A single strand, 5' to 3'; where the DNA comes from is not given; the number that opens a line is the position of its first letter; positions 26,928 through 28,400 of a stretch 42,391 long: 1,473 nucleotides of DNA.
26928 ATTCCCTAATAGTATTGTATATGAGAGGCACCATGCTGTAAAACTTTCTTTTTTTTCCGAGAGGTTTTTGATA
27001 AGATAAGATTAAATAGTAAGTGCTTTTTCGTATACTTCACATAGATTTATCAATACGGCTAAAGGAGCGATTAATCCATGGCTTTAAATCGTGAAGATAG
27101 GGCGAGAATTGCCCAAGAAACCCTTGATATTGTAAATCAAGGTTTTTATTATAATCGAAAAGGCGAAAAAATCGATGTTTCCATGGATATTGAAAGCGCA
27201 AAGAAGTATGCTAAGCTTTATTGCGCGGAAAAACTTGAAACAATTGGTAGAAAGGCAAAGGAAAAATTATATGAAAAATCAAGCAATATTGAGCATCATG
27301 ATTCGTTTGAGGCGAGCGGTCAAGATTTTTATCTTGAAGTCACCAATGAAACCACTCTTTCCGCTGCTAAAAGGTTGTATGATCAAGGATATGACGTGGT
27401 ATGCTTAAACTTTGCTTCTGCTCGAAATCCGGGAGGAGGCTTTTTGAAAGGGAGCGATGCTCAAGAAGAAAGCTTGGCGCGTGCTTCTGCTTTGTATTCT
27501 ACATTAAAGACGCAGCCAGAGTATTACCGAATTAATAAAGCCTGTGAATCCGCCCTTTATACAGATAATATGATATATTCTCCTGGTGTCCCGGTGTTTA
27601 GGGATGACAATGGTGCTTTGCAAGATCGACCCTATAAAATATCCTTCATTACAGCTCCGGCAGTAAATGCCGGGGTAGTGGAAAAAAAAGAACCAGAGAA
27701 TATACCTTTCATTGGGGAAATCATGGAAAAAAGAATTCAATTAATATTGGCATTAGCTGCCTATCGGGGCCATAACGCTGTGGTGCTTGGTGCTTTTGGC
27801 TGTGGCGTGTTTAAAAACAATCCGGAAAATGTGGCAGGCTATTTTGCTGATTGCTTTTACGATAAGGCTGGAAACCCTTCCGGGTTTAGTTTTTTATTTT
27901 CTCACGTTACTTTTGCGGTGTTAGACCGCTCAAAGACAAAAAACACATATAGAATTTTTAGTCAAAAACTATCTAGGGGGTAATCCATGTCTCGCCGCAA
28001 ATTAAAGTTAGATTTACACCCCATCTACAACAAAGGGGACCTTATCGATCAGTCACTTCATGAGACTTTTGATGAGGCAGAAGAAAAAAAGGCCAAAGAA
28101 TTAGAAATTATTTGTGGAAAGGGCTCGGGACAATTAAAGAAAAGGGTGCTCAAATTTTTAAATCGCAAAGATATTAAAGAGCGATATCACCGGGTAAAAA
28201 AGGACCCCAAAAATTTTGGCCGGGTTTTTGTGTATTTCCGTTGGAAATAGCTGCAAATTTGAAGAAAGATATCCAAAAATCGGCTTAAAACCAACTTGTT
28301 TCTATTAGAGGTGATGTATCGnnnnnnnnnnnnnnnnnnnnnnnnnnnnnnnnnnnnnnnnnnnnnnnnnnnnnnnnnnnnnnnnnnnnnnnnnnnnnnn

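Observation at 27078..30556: Candidate undescribed system: PARG - Smr - metallophosphoesterase - orphan protein - YbaK deacylase cassette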

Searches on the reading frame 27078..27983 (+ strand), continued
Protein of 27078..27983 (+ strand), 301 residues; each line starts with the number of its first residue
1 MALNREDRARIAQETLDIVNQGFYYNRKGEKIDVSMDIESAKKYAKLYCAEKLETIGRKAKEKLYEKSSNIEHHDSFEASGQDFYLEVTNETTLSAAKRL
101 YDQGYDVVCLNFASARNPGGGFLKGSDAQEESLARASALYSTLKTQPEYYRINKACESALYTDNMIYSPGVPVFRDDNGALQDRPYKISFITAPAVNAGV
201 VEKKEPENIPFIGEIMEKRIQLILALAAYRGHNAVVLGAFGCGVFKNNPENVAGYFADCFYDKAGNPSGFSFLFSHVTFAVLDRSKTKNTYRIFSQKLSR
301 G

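Call 47: search_protein_families(library=pfam, proteins=[L078:4969-5460:+, L078:4042-4959:+, L083:8600-9178:+, L080:1065-3650:-, L082:6848-7726:+, L087:6972-7478:+, L077:4702-5508:+, L077:5486-6202:+, L077:1262-2125:+], max_evalue=0.001)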
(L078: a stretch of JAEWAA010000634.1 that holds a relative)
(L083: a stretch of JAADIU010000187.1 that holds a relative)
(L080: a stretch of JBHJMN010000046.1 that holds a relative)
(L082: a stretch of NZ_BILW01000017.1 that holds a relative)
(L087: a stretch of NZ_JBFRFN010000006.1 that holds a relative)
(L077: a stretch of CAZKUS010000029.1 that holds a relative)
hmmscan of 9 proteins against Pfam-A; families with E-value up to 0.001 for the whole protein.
L078:4969-5460:+ (163 aa): 1 family
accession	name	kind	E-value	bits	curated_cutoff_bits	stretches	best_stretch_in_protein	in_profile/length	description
PF08719.17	NADAR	-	2.4e-54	184.4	35.1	1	9-158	1-162/163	NADAR domain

L078:4042-4959:+ (305 aa): 3 families
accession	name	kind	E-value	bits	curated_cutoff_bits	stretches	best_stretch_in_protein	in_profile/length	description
PF21906.2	NrtR_WHD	-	8.2e-21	74.4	27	1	239-297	1-61/61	NrtR DNA-binding winged helix domain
PF00293.34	NUDIX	-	1.8e-13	51.1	21.1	1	60-155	16-116/134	NUDIX domain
PF19368.5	AraR_C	-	2.5e-09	37.7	23.8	1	235-299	1-68/82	AraR C-terminal winged HTH domain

L083:8600-9178:+ (192 aa): 1 family
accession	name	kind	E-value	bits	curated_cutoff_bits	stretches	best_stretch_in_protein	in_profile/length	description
PF01885.22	PTS_2-RNA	-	8.9e-49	166.4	26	1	17-181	4-176/177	RNA 2'-phosphotransferase, Tpt1 / KptA family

L080:1065-3650:- (861 aa): 3 families
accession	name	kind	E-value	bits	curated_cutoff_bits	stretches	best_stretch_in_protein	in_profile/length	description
PF16542.10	PNKP_ligase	-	5.1e-34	118.6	28.2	1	479-847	12-371/377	PNKP adenylyltransferase domain, ligase domain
PF00149.33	Metallophos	-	4.2e-10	40.8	21.5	1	210-404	2-157/191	Calcineurin-like phosphoesterase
PF13671.12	AAA_33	-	1.2e-05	26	27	1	11-132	2-107/143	AAA domain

L082:6848-7726:+ (292 aa): 1 family
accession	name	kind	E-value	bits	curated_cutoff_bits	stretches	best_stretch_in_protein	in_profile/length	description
PF03747.19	ADP_ribosyl_GH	-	9.2e-70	236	26.2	1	9-266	1-287/287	ADP-ribosylglycohydrolase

L087:6972-7478:+ (168 aa): 1 family
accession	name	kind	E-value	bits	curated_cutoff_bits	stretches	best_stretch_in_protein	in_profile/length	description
PF01661.27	Macro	-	2.9e-05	24.4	22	1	56-151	9-117/118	Macro domain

L077:4702-5508:+ (268 aa): 0 families

L077:5486-6202:+ (238 aa): 6 families
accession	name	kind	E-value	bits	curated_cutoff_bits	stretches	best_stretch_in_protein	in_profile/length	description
PF05057.20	DUF676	-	1.2e-08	35.2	20.3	1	22-106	4-94/217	Putative serine esterase (DUF676)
PF24096.1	DUF7379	-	8.7e-05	23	33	1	88-133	68-119/191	Domain of unknown function (DUF7379)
PF00561.26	Abhydrolase_1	-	9.1e-05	22.7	25.8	1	25-110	2-89/245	alpha/beta hydrolase fold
PF06028.17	DUF915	-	0.00026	20.9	22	0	76-110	89-123/255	Alpha/beta hydrolase of unknown function (DUF915)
PF12146.15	Hydrolase_4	-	0.00026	20.8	27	1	22-112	3-97/239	Serine aminopeptidase, S33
PF12697.13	Abhydrolase_6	-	0.00061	21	26.3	1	26-132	1-101/217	Alpha/beta hydrolase family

L077:1262-2125:+ (287 aa): 1 family
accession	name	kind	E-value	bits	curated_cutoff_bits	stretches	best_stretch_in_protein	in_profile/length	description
PF02569.21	Pantoate_ligase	-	9.6e-106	353.3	20.7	1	6-280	2-267/268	Pantoate-beta-alanine ligase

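Call 93: find_encoding_contigs(protein=P0032, flank=3000, max_places=2)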
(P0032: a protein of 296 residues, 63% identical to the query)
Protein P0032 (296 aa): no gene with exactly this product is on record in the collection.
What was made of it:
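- Tried and rejected: A look-up of the closest PARG relative (P0032) found no contig on record (call 93).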

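Call 98: find_encoding_contigs(protein=P0035, flank=7000, max_places=1)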
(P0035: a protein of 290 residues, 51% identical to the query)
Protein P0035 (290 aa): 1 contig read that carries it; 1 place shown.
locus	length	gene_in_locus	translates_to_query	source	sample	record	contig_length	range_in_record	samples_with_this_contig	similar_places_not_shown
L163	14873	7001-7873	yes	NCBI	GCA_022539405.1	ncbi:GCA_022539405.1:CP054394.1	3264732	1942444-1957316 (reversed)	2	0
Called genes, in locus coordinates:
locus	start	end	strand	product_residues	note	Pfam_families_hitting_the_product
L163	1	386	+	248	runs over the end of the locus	PF00881:Nitroreductase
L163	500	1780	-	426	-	PF00079:Serpin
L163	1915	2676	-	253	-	PF00850:Hist_deacetyl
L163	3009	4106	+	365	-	PF00248:Aldo_ket_red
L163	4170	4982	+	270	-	PF13484:Fer4_16 (faint)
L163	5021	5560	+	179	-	-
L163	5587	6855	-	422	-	PF00375:SDF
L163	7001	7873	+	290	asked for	PF10021:PARG_cat_microb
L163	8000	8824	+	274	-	-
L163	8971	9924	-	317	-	PF00248:Aldo_ket_red, PF12797:Fer4_2 (faint), PF13183:Fer4_8 (faint), PF12838:Fer4_7, PF13187:Fer4_9 (weak), PF13237:Fer4_10 (weak), PF14697:Fer4_21 (weak), PF00037:Fer4 (weak), +1 more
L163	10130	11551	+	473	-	PF00309:Sigma54_AID, PF04963:Sigma54_CBD, PF04552:Sigma54_DBD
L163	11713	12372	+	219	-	PF00440:TetR_N, PF17937:TetR_C_28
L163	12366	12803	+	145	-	PF06695:Sm_multidrug_ex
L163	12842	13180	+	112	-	PF03013:Pyr_excise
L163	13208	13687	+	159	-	PF01325:Fe_dep_repress, PF02742:Fe_dep_repr_C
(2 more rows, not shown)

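Call 99: find_encoding_contigs(protein=P0060, flank=7000, max_places=1)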
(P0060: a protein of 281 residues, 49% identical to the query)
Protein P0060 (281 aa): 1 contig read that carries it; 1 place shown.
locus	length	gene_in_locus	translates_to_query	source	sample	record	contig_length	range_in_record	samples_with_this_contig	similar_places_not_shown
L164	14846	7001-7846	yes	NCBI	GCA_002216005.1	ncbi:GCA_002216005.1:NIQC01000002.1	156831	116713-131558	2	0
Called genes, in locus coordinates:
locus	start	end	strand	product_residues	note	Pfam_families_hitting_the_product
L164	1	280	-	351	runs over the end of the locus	PF13384:HTH_23 (weak), PF13545:HTH_Crp_2 (faint), PF13518:HTH_28 (faint), PF12802:MarR_2 (weak), PF04198:Sugar-bind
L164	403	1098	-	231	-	PF00596:Aldolase_II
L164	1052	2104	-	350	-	PF01008:IF-2B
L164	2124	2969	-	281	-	PF13353:Fer4_12, PF04055:Radical_SAM, PF25160:LdpA_Fe-S-bd (faint), PF00037:Fer4 (weak)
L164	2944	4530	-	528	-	PF11230:YjjI-like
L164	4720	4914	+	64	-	PF00781:DAGK_cat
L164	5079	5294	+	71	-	PF19279:YegS_C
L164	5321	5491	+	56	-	PF19279:YegS_C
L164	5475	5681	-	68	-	-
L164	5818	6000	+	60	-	PF02597:ThiS, PF21965:SAMP2 (weak)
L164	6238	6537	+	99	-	-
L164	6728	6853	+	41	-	-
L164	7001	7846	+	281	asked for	PF10021:PARG_cat_microb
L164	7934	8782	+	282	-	PF01745:IPT (weak)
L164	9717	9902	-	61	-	-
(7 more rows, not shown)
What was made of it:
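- Other members of the order have PARG elsewhere (calls 98, 99).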

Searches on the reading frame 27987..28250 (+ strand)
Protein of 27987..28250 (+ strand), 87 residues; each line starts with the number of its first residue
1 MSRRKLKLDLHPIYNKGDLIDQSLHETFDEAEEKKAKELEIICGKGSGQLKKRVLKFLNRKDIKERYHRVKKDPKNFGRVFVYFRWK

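Call 3: search_protein_families(library=pfam, proteins=[window:27987-28250:+], max_evalue=0.01)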
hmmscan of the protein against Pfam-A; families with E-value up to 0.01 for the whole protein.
window:27987-28250:+ (87 aa): 1 family
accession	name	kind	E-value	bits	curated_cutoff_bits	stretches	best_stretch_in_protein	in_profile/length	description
PF01713.27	Smr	-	7.4e-13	48.9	25.7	1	8-85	1-77/77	Smr domain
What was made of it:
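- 27987..28250 (+): Stand-alone 87-aa Smr-domain protein. PF01713 E 7e-13 over the full domain (call 3).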

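Call 4: search_protein_families(library=ncbifam, proteins=[window:27987-28250:+], max_evalue=0.01)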
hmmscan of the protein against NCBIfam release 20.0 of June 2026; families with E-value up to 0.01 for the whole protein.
window:27987-28250:+ (87 aa): 1 family
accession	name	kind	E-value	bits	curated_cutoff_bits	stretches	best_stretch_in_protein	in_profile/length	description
TIGR01069.2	mutS2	equivalog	6.3e-05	21.5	400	1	23-70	729-776/790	endonuclease MutS2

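Call 16: search_protein_families(library=padloc, proteins=[window:27987-28250:+], max_evalue=1)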
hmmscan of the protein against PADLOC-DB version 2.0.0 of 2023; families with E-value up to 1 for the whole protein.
window:27987-28250:+ (87 aa): 0 families

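Call 87: search_solved_structures(query=window:27987-28250:+, max_evalue=0.1, show_alignments=1)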
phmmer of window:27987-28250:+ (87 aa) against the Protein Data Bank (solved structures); distinct sequences matched with E-value up to 0.1: 0.
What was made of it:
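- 27987..28250 (+): No relative with a solved structure by sequence (call 87).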
